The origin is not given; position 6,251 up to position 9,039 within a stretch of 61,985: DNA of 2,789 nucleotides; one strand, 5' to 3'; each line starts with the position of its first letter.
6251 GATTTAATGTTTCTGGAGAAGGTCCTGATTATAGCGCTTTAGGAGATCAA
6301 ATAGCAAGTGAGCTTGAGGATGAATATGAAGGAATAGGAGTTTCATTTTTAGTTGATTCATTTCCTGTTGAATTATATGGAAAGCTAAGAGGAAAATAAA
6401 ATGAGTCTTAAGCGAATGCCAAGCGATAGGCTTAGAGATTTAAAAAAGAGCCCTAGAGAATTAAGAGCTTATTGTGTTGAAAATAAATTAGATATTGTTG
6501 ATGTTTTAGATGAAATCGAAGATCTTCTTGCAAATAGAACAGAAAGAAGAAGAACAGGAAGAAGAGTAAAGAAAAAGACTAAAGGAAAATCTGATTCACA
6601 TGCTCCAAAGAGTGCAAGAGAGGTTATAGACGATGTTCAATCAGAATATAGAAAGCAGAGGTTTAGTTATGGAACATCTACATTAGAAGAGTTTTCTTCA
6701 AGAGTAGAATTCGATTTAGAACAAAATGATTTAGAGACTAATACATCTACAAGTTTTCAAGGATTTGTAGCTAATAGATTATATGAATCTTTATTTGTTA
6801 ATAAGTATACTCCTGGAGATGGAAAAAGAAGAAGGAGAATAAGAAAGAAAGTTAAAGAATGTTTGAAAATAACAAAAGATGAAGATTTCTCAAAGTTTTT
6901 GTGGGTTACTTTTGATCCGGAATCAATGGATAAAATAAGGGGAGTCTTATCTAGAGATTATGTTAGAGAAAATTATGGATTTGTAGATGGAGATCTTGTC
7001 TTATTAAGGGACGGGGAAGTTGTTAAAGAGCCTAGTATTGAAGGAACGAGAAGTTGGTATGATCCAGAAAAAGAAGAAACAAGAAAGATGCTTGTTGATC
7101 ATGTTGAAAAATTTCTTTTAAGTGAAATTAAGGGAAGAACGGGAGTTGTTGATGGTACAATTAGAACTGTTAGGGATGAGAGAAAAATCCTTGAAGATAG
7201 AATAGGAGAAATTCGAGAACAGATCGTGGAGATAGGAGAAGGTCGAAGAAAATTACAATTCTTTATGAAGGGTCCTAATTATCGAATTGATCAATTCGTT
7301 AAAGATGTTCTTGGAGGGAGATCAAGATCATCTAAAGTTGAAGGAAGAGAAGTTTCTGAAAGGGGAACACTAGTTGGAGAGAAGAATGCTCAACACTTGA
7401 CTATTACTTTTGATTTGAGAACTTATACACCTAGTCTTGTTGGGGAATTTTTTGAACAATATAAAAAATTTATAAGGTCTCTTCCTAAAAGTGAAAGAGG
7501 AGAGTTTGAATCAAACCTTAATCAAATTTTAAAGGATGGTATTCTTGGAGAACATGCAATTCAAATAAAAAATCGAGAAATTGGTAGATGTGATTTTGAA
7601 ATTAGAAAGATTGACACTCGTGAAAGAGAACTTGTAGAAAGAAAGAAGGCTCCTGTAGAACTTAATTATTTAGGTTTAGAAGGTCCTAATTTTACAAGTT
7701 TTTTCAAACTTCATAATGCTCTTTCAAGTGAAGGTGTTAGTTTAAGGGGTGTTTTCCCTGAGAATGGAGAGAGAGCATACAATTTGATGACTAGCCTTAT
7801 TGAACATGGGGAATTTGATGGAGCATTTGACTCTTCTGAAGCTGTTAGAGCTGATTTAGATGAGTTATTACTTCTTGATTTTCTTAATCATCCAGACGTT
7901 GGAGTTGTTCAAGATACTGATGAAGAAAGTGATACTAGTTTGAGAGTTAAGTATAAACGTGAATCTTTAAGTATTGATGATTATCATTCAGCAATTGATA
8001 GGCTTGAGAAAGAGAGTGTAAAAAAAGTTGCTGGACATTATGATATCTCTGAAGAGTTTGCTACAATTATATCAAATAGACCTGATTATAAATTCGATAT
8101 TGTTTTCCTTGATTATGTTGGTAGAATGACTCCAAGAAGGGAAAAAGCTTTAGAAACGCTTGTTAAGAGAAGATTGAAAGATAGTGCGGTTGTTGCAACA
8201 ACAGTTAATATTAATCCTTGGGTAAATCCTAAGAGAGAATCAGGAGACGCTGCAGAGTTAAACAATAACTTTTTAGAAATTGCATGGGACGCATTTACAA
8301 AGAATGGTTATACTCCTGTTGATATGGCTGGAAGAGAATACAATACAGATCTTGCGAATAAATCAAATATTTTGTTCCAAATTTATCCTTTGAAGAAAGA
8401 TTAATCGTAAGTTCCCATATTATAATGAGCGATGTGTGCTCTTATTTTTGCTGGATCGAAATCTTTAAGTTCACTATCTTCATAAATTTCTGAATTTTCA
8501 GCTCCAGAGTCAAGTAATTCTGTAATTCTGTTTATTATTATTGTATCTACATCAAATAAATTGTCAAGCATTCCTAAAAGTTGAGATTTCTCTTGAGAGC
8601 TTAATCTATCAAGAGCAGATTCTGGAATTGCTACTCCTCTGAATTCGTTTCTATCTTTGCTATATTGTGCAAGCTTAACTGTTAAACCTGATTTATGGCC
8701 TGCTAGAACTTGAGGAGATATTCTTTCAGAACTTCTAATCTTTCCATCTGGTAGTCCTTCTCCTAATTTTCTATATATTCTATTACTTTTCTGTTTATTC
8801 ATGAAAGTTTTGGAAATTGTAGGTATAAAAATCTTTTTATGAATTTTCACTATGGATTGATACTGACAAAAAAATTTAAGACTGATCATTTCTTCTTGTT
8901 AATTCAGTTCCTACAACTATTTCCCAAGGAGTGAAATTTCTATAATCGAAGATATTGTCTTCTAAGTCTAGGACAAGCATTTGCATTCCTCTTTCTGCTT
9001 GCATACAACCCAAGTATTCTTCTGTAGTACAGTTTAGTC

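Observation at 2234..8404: Five-gene orphan cluster built around a MORC-like GHKL ATPase, with HTH, Myb-like and degenerate methyltransferase-like partners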

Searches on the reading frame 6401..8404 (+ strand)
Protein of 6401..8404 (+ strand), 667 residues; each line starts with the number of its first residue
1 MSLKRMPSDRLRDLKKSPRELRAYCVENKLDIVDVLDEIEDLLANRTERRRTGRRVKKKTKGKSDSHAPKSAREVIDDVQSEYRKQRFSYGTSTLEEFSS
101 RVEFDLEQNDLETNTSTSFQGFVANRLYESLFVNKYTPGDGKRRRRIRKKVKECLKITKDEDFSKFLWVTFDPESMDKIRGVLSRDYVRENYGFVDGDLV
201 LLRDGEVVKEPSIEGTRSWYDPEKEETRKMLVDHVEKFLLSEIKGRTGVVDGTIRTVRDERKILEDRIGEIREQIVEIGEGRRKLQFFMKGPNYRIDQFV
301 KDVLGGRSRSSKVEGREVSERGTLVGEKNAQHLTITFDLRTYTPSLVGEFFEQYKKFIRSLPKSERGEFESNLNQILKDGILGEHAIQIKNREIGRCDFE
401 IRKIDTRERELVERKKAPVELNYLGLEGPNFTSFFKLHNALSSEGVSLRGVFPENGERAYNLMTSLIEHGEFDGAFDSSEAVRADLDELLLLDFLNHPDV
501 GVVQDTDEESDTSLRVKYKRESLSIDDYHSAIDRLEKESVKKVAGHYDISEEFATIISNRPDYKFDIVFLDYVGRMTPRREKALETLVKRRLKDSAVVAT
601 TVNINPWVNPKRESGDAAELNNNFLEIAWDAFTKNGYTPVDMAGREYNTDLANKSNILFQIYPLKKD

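Call 3: search_protein_families(library=pfam, proteins=[window:6401-8404:+], max_evalue=1)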
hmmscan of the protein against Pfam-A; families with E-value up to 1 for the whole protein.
window:6401-8404:+ (667 aa): 2 families
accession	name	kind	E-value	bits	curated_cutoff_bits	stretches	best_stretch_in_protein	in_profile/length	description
PF20553.4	Methyltransf_35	-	0.004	17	27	1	551-635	89-173/309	Putative O-methyltransferase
PF09278.17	MerR-DNA-bind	-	0.054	14.6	25.4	0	238-286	15-63/65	MerR, DNA binding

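Call 4: search_protein_families(library=padloc, proteins=[window:6401-8404:+], max_evalue=1)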
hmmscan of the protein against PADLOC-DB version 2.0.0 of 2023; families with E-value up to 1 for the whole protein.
window:6401-8404:+ (667 aa): 0 families

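Call 5: search_protein_families(library=phrogs, proteins=[window:6401-8404:+], max_evalue=1)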
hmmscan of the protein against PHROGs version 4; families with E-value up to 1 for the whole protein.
window:6401-8404:+ (667 aa): 2 families
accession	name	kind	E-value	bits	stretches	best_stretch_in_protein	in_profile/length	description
phrog_14403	-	unknown function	0.053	14.8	1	145-206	10-71/100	-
phrog_8764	-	head and packaging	0.25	12.5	1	51-86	51-86/127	virion structural protein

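Call 6: search_protein_families(library=ncbifam, proteins=[window:6401-8404:+], max_evalue=1)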
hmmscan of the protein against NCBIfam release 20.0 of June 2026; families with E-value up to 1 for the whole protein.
window:6401-8404:+ (667 aa): 0 families

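Call 25: find_homologous_proteins(query=window:6401-8404:+, max_evalue=0.001)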
Query window:6401-8404:+ (667 aa): 2 proteins with E <= 0.001 among 8000 candidates.
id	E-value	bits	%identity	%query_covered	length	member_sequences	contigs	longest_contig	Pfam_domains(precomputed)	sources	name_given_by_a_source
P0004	0.0e+0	1472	100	99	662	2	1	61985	-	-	-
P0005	7.8e-199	680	47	100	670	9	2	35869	-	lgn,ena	-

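Call 26: find_encoding_contigs(protein=P0005, flank=10000, max_places=4)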
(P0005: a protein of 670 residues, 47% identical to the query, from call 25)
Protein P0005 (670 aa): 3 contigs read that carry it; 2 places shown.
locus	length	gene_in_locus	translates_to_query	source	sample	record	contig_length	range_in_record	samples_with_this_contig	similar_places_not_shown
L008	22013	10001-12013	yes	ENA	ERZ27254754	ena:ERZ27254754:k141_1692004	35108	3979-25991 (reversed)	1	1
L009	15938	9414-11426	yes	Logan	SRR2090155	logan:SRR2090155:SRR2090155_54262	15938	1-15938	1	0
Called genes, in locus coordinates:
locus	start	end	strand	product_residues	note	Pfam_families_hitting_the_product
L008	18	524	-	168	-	-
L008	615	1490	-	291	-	PF13936:HTH_38 (weak)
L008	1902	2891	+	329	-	PF01761:DHQ_synthase, PF24621:DHQS_C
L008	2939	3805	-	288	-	-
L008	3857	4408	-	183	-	PF01988:VIT1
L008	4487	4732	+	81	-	-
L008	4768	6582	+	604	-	PF01909:NTP_transf_2 (weak)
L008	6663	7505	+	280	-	-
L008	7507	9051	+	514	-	-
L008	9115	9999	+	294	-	-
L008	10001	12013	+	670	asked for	-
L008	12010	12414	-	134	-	-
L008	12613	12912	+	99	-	PF01247:Ribosomal_L35Ae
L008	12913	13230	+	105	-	-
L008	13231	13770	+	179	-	PF00252:Ribosomal_L16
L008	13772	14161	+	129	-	-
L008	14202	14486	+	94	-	-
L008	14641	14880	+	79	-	PF04014:MazE_antitoxin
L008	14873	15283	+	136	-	PF01850:PIN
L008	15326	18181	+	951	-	PF01326:PPDK_N, PF00391:PEP-utilizers, PF02896:PEP-utilizers_C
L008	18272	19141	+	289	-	-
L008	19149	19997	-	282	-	PF01909:NTP_transf_2, PF18765:Polbeta (weak)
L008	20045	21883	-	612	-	PF01261:AP_endonuc_2 (weak)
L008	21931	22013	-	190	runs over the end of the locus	-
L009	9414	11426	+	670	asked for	-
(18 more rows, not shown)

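Call 39: find_homologous_proteins(query=A3, max_evalue=0.001)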
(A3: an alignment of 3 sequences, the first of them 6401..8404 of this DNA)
Query A3 (3 sequences) (667 aa, profile of the alignment): 2 proteins with E <= 0.001 among 8000 candidates.
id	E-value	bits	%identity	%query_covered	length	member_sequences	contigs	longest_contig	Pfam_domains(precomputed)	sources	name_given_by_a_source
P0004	0.0e+0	1186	100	99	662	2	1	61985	-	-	-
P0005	0.0e+0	1178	47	100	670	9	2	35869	-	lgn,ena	-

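Call 46: search_protein_families(library=pfam, proteins=[P0005, L008:9115-9999:+, L008:12010-12414:-, L008:6663-7505:+], max_evalue=1)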
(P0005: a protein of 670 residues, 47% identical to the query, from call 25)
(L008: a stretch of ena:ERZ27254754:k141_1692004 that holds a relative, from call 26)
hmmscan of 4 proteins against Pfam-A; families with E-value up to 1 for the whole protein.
P0005 (670 aa): 3 families
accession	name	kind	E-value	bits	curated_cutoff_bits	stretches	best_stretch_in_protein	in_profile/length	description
PF03266.21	NTPase_1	-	0.012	15.9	23.9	1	236-303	81-143/168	NTPase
PF24515.1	ARM_KNTC1_3rd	-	0.019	14.9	26.4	0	226-293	118-185/212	KNTC1 third ARM-repeats domain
PF10296.15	MMM1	-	0.072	12.8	21.9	1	270-324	162-216/244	Maintenance of mitochondrial morphology protein 1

L008:9115-9999:+ (294 aa): 1 family
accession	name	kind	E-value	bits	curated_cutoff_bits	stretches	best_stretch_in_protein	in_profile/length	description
PF08472.16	S6PP_C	-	0.03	14.6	34.4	1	67-140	40-112/133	Sucrose-6-phosphate phosphohydrolase C-terminal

L008:12010-12414:- (134 aa): 1 family
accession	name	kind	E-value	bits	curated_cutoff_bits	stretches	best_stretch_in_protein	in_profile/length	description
PF17899.6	Peptidase_M61_N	-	0.076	13.5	23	1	96-133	4-41/168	Peptidase M61 N-terminal domain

L008:6663-7505:+ (280 aa): 4 families
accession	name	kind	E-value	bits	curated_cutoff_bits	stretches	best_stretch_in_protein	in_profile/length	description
PF01381.28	HTH_3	-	0.004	17.6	23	1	97-133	12-49/55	Helix-turn-helix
PF13443.12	HTH_26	-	0.018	15.7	22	1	93-124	9-42/63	Cro/C1-type HTH DNA-binding domain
PF17078.10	SHE3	-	0.069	13.3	30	1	178-226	82-129/228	SWI5-dependent HO expression protein 3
PF04043.20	PMEI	-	0.1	13.2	29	1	180-237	50-114/156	Plant invertase/pectin methylesterase inhibitor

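Call 57: search_solved_structures(query=A5, max_evalue=10, show_alignments=2)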
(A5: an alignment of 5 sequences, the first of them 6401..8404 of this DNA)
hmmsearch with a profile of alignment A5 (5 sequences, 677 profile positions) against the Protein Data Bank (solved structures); distinct sequences matched with E-value up to 10: 6.
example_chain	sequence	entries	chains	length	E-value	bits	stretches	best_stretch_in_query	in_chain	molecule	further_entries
4kht_A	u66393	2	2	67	0.072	14.8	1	260-307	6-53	Gp41 helix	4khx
2n1t_D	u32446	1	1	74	0.089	14.5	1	367-428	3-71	Synaptosomal-associated protein 25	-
6ip1_D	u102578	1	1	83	0.11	14.2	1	367-428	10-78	Synaptosomal-associated protein 25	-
1sfc_D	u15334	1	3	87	0.12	14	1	367-428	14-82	PROTEIN (SNAP-25B)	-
4rsj_A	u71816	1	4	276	0.38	12.4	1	375-421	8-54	Chromosome partition protein Smc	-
4r0r_A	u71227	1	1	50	0.98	11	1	260-301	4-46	eboIZN21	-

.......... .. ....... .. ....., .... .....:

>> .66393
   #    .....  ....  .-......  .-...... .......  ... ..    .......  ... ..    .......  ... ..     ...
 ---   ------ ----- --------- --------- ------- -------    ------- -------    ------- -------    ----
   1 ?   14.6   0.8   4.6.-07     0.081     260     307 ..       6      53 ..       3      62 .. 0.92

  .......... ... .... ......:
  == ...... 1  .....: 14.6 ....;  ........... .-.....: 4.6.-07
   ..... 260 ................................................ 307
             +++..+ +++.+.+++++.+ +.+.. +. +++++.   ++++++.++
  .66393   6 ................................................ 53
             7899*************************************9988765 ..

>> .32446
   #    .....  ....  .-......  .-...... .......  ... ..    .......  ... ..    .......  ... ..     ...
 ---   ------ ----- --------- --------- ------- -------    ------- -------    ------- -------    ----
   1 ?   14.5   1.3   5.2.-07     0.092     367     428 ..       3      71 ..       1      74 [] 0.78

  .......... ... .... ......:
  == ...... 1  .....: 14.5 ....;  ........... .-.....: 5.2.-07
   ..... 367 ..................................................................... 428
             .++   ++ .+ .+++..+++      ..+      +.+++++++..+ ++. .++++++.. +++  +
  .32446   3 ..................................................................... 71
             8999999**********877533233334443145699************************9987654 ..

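Call 71: predict_structure(alignment_id=A8)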
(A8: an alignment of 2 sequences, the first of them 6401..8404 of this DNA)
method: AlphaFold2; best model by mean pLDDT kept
length: 667 residues; sequences in the alignment: 2
mean_pLDDT: 47.2   pTM: 0.28
mean pLDDT of the five models: 47.2, 46.6, 46.3, 45.8, 44.4
residues with pLDDT >= 90: 0; 70-90: 88; 50-70: 154; < 50: 425
segments of 3 or more residues with pLDDT < 50: 48-70, 79-144, 146-247, 308-315, 317-330, 416-532, 543-580, 599-623, 641-661
pLDDT, mean of each block of 10 residues (from residue 1): 78 78 71 76 61 30 33 52 35 39 36 38 37 36 44 33 29 30 34 35 39 26 35 38 47 72 84 68 57 66 55 45 40 58 55 71 68 62 65 79 75 49 29 36 35 31 33 32 33 30 30 26 38 54 47 45 36 42 51 48 39 45 53 60 37 40 53
secondary structure, 60 per line:
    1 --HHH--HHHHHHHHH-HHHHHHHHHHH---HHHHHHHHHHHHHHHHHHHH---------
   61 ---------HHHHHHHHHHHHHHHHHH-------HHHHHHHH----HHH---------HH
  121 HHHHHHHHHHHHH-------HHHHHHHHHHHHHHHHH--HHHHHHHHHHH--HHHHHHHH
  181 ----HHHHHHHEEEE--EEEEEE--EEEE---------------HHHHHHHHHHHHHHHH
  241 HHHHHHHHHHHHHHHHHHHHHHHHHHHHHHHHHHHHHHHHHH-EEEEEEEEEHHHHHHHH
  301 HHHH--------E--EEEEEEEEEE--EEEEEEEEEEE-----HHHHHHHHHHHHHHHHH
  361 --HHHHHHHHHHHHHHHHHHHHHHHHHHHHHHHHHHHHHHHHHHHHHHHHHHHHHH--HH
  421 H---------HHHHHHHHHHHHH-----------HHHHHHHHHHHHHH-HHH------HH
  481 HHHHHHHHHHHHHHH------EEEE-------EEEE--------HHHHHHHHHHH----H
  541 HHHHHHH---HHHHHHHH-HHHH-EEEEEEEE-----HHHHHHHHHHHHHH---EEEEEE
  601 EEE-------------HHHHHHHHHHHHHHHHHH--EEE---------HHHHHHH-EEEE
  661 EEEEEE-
elements in order (helices of 4 or more, strands of 3 or more residues): H8-16 H18-28 H32-51 H70-87 H95-102 H119-133 H141-157 H160-170 H173-180 H185-191 E192-195 E198-203 E206-209 H225-282 E284-292 H293-304 E316-325 E328-338 H344-360 H363-416 H431-443 H455-468 H479-495 E502-505 E513-516 H525-535 H540-547 H551-558 H560-563 E565-572 H578-591 E595-603 H617-634 E637-639 H649-655 E657-666

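Call 99: find_related_loci(query=A5, collection=viral_contigs, flank=8000)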
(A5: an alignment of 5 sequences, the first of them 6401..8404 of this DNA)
Query A5 (667 aa) in viral_contigs; peptide patterns used: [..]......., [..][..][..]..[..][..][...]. (x = any residue, [..] = any of these).
11 stretches matched a pattern, but none encodes a relative of the query by tblastn (E <= 1e-3).

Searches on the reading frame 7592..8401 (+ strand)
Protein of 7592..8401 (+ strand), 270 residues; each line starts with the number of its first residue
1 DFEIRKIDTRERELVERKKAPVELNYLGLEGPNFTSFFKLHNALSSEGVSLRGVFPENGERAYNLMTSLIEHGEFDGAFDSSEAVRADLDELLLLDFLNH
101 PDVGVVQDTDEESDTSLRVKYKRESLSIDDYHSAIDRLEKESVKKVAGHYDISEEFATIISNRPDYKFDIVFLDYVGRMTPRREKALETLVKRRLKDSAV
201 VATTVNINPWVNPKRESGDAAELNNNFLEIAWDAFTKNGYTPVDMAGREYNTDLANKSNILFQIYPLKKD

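Call 91: search_solved_structures(query=A10, max_evalue=10, show_alignments=3)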
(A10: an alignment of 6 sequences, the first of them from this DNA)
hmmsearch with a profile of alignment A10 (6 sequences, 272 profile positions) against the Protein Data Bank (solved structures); distinct sequences matched with E-value up to 10: 0.

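Call 92: search_protein_families(library=pfam, alignment_id=A10, max_evalue=1)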
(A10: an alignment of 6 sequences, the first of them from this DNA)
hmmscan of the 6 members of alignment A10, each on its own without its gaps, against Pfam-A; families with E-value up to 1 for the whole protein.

A. member 1, seq(270 aa): 2 families
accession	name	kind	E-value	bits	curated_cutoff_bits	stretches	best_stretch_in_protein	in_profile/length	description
PF20553.4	Methyltransf_35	-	0.00066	19.6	27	1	154-238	89-173/309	Putative O-methyltransferase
PF15815.10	MKRN1_C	-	0.07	13.6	25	1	65-106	27-70/91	E3 ubiquitin-protein ligase makorin, C-terminal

B. families by the number of members that match (of 6 scanned): 5 families
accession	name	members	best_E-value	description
PF20553.4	Methyltransf_35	3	0.00066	Putative O-methyltransferase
PF03266.21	NTPase_1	1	0.029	NTPase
PF15815.10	MKRN1_C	1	0.07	E3 ubiquitin-protein ligase makorin, C-terminal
PF10623.15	PilI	1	0.14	Plasmid conjugative transfer protein PilI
PF21392.3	COQ9_N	1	0.94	Ubiquinone biosynthesis protein COQ9, N-terminal domain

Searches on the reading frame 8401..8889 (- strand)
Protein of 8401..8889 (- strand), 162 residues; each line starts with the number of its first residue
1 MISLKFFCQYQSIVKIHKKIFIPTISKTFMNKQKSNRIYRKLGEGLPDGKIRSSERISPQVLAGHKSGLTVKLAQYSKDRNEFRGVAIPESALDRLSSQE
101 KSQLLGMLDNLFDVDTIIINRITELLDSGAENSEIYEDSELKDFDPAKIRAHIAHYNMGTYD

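Call 3: search_protein_families(library=pfam, proteins=[window:8401-8889:-], max_evalue=1)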
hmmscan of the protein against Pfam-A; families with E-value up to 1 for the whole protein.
window:8401-8889:- (162 aa): 1 family
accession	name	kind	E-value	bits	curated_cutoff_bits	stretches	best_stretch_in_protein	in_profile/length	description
PF21398.2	PG_binding_5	-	0.046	14.1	24.1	1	14-40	34-62/67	Putative peptidoglycan-binding domain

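Call 4: search_protein_families(library=padloc, proteins=[window:8401-8889:-], max_evalue=1)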
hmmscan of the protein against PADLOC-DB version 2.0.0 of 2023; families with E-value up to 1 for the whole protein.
window:8401-8889:- (162 aa): 0 families

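Call 5: search_protein_families(library=phrogs, proteins=[window:8401-8889:-], max_evalue=1)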
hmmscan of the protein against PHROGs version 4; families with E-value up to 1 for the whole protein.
window:8401-8889:- (162 aa): 0 families

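Call 6: search_protein_families(library=ncbifam, proteins=[window:8401-8889:-], max_evalue=1)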
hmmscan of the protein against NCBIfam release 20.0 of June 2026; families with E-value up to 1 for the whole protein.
window:8401-8889:- (162 aa): 0 families
